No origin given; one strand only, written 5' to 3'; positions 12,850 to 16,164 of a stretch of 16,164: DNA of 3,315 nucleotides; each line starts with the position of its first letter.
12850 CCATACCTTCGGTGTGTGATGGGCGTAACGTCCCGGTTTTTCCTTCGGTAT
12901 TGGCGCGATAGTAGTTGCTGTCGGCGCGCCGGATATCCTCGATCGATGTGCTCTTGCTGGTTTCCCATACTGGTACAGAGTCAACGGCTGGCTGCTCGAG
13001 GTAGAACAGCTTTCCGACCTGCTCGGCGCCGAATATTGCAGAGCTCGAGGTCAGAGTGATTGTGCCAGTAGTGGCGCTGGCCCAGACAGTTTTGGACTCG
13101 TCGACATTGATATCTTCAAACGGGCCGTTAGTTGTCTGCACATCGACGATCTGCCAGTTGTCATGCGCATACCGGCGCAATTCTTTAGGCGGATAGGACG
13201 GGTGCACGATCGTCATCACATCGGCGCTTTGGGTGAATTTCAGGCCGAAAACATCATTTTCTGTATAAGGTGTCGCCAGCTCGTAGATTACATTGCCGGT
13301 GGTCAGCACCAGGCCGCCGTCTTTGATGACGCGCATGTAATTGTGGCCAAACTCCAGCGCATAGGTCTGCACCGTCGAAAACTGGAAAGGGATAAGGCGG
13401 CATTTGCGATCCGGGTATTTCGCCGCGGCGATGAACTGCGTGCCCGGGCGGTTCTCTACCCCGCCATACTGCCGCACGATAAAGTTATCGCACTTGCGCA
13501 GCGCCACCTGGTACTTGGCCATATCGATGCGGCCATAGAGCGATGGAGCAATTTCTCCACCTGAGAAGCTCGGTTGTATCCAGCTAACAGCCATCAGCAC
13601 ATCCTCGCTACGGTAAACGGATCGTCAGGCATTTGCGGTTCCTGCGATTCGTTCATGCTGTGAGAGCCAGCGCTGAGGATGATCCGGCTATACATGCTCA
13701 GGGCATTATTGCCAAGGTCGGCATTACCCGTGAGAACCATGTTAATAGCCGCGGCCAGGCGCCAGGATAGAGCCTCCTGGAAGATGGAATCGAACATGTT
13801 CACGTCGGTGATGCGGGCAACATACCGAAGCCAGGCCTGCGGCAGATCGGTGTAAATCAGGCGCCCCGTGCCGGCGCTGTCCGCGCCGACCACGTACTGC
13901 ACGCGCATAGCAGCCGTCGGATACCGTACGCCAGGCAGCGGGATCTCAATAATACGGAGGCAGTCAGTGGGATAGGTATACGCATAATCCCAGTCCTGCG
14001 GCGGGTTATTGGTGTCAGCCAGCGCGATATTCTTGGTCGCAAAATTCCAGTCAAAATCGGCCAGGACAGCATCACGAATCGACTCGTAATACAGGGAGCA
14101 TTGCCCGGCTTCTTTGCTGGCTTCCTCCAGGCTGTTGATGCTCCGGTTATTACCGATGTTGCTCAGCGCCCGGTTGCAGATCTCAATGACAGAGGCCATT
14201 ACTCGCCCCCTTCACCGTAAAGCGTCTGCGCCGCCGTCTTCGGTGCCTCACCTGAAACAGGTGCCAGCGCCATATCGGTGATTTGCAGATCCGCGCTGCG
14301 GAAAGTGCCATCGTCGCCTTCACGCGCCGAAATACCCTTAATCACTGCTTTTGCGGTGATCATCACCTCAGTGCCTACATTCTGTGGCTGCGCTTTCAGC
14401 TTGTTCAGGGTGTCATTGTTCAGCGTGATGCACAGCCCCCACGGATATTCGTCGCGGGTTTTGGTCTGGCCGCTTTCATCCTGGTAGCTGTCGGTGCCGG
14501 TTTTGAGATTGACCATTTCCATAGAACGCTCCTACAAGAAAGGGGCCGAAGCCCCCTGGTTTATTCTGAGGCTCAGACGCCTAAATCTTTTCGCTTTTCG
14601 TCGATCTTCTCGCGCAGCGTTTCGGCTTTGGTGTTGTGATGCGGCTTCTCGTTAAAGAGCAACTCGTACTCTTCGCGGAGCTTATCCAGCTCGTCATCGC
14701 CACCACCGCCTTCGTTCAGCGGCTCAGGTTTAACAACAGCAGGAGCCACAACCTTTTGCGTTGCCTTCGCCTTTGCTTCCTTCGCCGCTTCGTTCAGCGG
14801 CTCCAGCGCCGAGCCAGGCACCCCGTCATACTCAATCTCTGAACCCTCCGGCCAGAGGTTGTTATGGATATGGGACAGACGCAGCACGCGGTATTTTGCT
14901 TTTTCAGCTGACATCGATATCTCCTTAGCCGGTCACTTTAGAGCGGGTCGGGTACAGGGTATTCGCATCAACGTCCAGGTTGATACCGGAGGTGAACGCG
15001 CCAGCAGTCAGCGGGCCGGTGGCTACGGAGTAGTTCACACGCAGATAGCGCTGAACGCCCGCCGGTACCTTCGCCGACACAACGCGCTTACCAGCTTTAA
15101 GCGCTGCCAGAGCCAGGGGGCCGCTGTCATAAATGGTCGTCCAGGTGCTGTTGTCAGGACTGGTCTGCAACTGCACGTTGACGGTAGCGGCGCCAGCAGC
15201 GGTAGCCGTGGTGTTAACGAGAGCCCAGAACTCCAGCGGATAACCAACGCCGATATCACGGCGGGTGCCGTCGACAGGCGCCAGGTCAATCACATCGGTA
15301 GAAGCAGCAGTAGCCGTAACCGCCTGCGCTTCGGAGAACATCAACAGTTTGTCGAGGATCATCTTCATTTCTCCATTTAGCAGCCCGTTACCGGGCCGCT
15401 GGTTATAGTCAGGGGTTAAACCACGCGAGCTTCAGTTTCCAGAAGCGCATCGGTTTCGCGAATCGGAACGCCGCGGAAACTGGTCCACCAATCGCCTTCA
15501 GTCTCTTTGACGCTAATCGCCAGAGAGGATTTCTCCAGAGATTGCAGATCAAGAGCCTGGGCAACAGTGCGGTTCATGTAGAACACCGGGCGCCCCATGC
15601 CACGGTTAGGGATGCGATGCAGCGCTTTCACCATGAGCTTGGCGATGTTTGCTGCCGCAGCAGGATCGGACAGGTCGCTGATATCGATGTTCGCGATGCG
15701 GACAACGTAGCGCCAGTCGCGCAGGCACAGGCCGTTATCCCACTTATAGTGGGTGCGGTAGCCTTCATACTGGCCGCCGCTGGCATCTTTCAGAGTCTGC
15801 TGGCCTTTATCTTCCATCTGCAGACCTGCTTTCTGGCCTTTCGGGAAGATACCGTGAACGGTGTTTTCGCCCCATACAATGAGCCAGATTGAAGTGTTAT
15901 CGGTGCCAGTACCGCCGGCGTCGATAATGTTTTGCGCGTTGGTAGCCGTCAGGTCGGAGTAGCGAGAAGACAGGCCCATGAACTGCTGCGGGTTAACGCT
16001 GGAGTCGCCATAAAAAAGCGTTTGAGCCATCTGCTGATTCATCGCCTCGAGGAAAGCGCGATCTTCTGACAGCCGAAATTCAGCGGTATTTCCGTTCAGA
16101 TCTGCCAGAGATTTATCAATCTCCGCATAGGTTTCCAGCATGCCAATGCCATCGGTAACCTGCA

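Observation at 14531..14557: Hairpin plus T-tract between the head genes and the tail genes, resembling T7 terminator T-phi in position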

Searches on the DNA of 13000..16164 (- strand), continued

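Call 20: get_annotated_region(hit=H44, flank=2500)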
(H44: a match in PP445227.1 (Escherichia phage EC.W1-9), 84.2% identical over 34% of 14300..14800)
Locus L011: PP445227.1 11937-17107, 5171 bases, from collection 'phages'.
description: Escherichia phage EC.W1-9, complete genome.
organism: Escherichia phage EC.W1-9 (NCBI taxid 3021017)
taxonomy: Viruses; Duplodnaviria; Heunggongvirae; Uroviricota; Caudoviricetes
host: Escherichia coli; source: sewage water; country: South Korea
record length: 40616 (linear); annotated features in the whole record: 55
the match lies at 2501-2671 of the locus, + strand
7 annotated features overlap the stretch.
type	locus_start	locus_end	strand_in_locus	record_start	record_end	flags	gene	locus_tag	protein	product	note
CDS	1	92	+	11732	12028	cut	-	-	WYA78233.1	hypothetical protein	-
CDS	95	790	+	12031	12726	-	-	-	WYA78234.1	putative endoprotease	STM2005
CDS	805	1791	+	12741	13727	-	-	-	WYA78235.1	hypothetical protein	-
CDS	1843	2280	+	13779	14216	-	-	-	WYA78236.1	hypothetical protein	-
CDS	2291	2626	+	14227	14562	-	-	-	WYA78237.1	hypothetical protein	-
CDS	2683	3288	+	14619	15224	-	-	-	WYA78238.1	hypothetical protein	-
CDS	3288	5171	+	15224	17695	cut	-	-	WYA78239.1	hypothetical protein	-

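Call 49: search_rna_families(source=window, start=14400, end=15500, threshold=evalue, max_evalue=10)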
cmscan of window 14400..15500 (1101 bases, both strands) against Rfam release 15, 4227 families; matches with E-value up to 10: 3.
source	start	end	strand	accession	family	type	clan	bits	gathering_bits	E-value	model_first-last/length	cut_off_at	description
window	15426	15486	-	RF01679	P36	Gene; sRNA;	-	16.7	36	1.8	1-61/61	no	Pseudomonas sRNA P36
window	14768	14819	-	RF03696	mir-4904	Gene; miRNA;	-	15.7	100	9.4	1-79/79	no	mir-4904 microRNA precursor family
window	14463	14520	-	RF01144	sR17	Gene; snRNA; snoRNA; CD-box;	-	13.3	36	3.3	1-55/55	no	Small nucleolar RNA sR17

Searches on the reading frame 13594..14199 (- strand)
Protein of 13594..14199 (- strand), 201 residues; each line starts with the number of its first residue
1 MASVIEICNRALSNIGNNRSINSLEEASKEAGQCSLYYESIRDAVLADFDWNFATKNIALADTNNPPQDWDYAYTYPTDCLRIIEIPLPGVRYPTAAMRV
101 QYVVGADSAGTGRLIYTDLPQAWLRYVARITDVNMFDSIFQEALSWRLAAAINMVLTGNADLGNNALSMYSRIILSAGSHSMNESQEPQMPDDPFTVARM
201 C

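Call 24: search_protein_families(library=phrogs, proteins=[window:13594-14199:-])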
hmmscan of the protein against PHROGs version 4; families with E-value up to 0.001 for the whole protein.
window:13594-14199:- (201 aa): 3 families
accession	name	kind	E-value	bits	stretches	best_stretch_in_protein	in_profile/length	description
phrog_394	-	tail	1.6e-80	270.1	1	1-201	1-190/190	tail protein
phrog_35446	-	unknown function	6.7e-34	116.8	1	135-200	1-66/67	-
phrog_9239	-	tail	7.9e-16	58.6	1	1-174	1-163/741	tail tubular protein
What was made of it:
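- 13594..14199 (-): First tail gene (gp11 homologue, similar to T7 tail tubular protein A). The real head/tail boundary is at 14199, where its ATG overlaps the gp10 stop codon. phrog_394 'tail protein', E=2e-80, and phrog_9239 'tail tubular protein' (call 24).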

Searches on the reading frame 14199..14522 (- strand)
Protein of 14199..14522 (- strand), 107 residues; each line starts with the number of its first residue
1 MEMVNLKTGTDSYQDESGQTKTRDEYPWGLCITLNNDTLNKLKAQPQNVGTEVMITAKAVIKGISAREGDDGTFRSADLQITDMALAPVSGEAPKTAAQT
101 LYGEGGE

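Call 23: search_solved_structures(query=window:14199-14522:-, max_evalue=1, show_alignments=1)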
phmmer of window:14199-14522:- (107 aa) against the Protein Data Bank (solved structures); distinct sequences matched with E-value up to 1: 1.
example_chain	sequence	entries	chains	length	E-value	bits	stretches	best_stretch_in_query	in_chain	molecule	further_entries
3j40_N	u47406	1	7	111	6.1e-20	74.7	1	1-105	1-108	gp10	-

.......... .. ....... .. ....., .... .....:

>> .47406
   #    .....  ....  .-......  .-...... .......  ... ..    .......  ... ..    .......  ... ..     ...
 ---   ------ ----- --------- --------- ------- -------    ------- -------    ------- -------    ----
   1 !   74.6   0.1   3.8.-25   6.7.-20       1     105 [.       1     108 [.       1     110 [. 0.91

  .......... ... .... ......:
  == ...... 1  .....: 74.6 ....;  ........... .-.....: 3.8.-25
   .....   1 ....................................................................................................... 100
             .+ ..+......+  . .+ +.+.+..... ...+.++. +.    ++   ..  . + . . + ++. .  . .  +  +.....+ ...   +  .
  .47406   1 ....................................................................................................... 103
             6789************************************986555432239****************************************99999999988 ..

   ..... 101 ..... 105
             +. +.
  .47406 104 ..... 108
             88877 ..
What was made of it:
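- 14199..14522 (-): Downstream gene: homologue of epsilon15 gp10, the capsid decoration ('staple') protein (107 aa). PDB 3J40_N, E=6e-20 (call 23).
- On T7 T-phi-type late terminator: The next gene is gp10, the capsid decoration protein (call 23).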

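Call 24: search_protein_families(library=phrogs, proteins=[window:14199-14522:-])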
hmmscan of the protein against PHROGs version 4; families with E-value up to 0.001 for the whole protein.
window:14199-14522:- (107 aa): 1 family
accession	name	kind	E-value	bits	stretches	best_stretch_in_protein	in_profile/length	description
phrog_825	-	unknown function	1.9e-55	186.6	1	1-107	1-107/107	-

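Call 26: find_related_loci(query=A1, collection=genome_contigs, flank=3000)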
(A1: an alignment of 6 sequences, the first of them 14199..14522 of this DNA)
Query A1 (107 aa) in genome_contigs; peptide patterns used: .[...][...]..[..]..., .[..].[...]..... (x = any residue, [..] = any of these).
34 stretches matched a pattern; 11 encode a relative of the query (tblastn E <= 1e-3); 11 distinct loci.
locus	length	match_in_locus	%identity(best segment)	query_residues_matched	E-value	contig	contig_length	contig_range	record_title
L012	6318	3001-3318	84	1-106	5e-59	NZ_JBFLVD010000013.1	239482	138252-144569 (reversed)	Scandinavium sp. UTDF21-P1B CNTSAP1B_S431_contig_13, whole genome shotgun sequence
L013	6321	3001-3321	79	1-107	8e-58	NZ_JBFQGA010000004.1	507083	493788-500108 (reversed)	Kluyvera sp. STS39-E contig00004, whole genome shotgun sequence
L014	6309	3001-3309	74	1-103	1e-50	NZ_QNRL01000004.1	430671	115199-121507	Pseudocitrobacter faecalis strain DSM 27453 Ga0244571_104, whole genome shotgun sequence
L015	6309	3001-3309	74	1-103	1e-49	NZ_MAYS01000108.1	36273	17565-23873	Candidatus Erwinia dacicola strain IL contig_196, whole genome shotgun sequence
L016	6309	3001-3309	72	1-103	9e-49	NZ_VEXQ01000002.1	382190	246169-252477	Buttiauxella sp. B2 B2_Contig_2, whole genome shotgun sequence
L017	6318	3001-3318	67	1-107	2e-45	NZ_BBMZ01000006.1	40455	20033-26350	Pseudescherichia vulneris NBRC 102420, whole genome shotgun sequence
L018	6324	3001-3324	62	1-107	9e-45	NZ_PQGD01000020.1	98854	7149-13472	Superficieibacter electus strain BP-1 NODE_20_length_98854_cov_33.9526, whole genome shotgun sequence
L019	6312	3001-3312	53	1-103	2e-29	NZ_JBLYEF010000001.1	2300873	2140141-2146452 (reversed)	Pantoea sp. R13S299 contig_1, whole genome shotgun sequence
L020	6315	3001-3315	50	1-106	5e-28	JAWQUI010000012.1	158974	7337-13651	Pseudomonas lundensis strain I31 NODE_12_length_158974_cov_317.844648, whole genome shotgun sequence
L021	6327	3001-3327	45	1-107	3e-22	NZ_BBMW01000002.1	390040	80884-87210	Citrobacter werkmanii NBRC 105721, whole genome shotgun sequence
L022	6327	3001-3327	43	1-107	6e-22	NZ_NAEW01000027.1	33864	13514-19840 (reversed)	Citrobacter braakii strain ATCC 51113 CbraakiiATCC_L001_NODE_27_length_33864__29.0231, whole genome shotgun sequence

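Call 27: find_related_loci(query=A1, collection=viral_contigs, flank=3000)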
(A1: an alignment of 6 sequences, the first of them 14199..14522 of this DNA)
Query A1 (107 aa) in viral_contigs; peptide patterns used: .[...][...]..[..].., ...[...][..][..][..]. (x = any residue, [..] = any of these).
410 stretches matched a pattern; 363 encode a relative of the query (tblastn E <= 1e-3); the best 80 are kept; 80 distinct loci.
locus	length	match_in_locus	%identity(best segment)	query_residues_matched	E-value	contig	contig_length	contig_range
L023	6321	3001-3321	100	1-107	7e-70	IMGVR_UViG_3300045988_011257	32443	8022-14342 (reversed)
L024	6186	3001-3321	100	1-107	7e-70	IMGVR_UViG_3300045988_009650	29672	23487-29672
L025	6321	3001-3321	99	1-107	2e-69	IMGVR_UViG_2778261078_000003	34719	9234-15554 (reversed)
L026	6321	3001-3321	99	1-107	2e-69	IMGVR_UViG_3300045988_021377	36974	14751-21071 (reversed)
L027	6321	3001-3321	99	1-107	2e-69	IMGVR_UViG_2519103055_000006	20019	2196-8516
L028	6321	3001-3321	99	1-107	2e-69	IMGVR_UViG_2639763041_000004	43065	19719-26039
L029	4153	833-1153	99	1-107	2e-69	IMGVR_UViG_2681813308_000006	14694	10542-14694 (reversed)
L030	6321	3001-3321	99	1-107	2e-69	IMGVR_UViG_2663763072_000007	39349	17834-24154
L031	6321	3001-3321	99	1-107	2e-69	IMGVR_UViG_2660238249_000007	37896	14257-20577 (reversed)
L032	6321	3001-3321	99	1-107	2e-69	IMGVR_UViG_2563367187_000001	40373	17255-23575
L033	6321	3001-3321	99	1-107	2e-69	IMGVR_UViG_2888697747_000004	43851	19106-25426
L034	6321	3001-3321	99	1-107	2e-69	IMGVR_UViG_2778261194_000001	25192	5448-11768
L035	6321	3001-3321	99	1-107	2e-69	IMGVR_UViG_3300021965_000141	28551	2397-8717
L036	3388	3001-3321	99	1-107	2e-69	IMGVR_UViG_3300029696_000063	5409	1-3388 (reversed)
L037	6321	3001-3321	99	1-107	2e-69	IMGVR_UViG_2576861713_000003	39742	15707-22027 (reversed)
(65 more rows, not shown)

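Call 37: search_protein_families(library=pfam, proteins=[window:14199-14522:-], max_evalue=0.01)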
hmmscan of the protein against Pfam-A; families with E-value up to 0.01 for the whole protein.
window:14199-14522:- (107 aa): 1 family
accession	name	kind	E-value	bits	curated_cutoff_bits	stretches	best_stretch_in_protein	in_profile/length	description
PF21628.3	Gp10-like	-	2.1e-47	159.9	27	1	5-101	1-98/98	Major coat protein-like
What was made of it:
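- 14199..14522 (-): Pfam PF21628 Gp10-like, E=2e-47 (call 37).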

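Call 42: find_related_loci(query=L020:3001-3315:+, collection=viral_contigs, flank=3000)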
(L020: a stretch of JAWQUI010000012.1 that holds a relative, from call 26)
Query L020:3001-3315:+ (105 aa) in viral_contigs; peptide patterns used: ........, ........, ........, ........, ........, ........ (x = any residue, [..] = any of these).
122 stretches matched a pattern; 39 encode a relative of the query (tblastn E <= 1e-3); 39 distinct loci.
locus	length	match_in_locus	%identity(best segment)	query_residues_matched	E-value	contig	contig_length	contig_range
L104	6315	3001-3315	98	1-105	8e-66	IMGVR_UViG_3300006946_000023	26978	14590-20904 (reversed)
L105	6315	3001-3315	96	1-105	2e-65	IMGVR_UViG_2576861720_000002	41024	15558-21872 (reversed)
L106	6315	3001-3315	97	1-105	3e-65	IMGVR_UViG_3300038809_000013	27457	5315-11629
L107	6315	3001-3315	95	1-105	3e-65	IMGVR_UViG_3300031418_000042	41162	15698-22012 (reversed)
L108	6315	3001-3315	96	1-105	2e-65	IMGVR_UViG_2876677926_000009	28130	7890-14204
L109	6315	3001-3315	95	1-105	3e-65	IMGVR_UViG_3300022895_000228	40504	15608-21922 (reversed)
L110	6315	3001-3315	95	1-105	6e-65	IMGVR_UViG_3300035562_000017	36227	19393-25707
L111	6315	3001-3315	95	1-105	1e-64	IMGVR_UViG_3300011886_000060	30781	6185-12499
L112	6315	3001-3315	94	1-105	2e-64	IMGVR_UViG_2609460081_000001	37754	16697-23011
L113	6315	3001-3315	95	1-105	1e-64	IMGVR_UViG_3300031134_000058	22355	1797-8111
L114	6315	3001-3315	95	1-105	1e-64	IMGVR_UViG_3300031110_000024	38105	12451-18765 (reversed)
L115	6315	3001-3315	95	1-105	4e-64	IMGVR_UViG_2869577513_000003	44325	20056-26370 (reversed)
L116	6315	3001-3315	95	1-105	4e-64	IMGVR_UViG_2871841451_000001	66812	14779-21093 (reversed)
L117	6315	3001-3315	95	1-105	4e-64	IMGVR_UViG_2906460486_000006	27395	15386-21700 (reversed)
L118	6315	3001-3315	95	1-105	4e-64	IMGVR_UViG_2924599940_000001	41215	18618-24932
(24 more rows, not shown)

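Call 43: find_related_loci(query=L019:3001-3312:+, collection=viral_contigs, flank=3000)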
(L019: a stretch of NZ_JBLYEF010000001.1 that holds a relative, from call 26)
Query L019:3001-3312:+ (104 aa) in viral_contigs; peptide patterns used: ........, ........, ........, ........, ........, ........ (x = any residue, [..] = any of these).
46 stretches matched a pattern; 38 encode a relative of the query (tblastn E <= 1e-3); 38 distinct loci.
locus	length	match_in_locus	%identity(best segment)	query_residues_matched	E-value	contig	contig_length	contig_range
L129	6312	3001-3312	97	1-104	7e-66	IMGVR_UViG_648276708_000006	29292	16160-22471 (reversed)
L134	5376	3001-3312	97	1-104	1e-65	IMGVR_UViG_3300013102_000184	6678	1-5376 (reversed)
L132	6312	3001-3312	97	1-104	9e-66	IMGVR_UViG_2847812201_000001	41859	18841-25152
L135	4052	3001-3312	97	1-104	1e-65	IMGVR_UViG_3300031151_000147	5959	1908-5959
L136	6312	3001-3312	96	1-104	5e-65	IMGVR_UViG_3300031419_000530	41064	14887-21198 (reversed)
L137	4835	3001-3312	95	1-104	2e-64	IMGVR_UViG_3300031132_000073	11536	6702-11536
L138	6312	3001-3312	95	1-104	2e-64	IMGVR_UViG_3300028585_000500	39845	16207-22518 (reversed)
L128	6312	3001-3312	95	1-104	4e-64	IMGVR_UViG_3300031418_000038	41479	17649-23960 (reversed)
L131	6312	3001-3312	95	1-104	4e-64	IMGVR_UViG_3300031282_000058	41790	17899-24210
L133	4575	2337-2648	93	1-104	4e-63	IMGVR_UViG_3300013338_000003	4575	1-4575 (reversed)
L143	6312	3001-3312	86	1-104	1e-59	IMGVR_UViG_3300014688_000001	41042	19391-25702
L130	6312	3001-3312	86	1-104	4e-59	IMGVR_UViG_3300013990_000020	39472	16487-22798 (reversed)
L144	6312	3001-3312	81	1-104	1e-55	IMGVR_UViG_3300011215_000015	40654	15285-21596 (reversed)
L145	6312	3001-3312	88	1-104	8e-54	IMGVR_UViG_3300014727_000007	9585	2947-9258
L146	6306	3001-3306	60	1-104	5e-38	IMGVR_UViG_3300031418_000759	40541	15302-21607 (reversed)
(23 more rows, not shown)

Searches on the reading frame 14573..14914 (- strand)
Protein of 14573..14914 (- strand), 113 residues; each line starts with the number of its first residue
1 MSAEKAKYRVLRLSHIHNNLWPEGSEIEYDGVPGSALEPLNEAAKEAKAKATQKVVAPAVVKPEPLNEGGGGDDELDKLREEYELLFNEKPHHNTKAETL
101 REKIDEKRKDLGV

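Call 24: search_protein_families(library=phrogs, proteins=[window:14573-14914:-])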
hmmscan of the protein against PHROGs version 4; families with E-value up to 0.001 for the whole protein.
window:14573-14914:- (113 aa): 4 families
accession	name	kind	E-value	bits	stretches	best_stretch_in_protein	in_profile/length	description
phrog_590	-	unknown function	7.9e-53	178.9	1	1-113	1-111/111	-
phrog_29995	-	unknown function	2.4e-05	25.3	1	49-108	56-110/113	-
phrog_20736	-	unknown function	2.5e-05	25.3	1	70-109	59-100/126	-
phrog_31824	-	unknown function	0.00046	21.5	1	73-109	64-100/100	-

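Call 37: search_protein_families(library=pfam, proteins=[window:14573-14914:-], max_evalue=0.01)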
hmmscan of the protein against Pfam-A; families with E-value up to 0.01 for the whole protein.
window:14573-14914:- (113 aa): 0 families

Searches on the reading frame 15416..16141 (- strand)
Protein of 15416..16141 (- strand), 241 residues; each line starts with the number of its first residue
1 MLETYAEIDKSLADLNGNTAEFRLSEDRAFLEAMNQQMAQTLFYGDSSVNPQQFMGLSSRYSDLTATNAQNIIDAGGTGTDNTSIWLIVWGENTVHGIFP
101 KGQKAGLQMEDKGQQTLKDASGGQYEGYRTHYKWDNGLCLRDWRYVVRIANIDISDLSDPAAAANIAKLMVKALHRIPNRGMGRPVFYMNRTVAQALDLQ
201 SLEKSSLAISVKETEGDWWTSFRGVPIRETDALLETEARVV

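Call 24: search_protein_families(library=phrogs, proteins=[window:15416-16141:-])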
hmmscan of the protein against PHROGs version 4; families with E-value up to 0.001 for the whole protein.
window:15416-16141:- (241 aa): 3 families
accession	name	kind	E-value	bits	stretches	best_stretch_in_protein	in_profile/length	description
phrog_212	-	head and packaging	1.3e-65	222.7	1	1-159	85-300/301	major head protein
phrog_752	-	head and packaging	0.00019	21.5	0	14-86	128-200/475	major head protein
phrog_31318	-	unknown function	0.00092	20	0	77-153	76-145/147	-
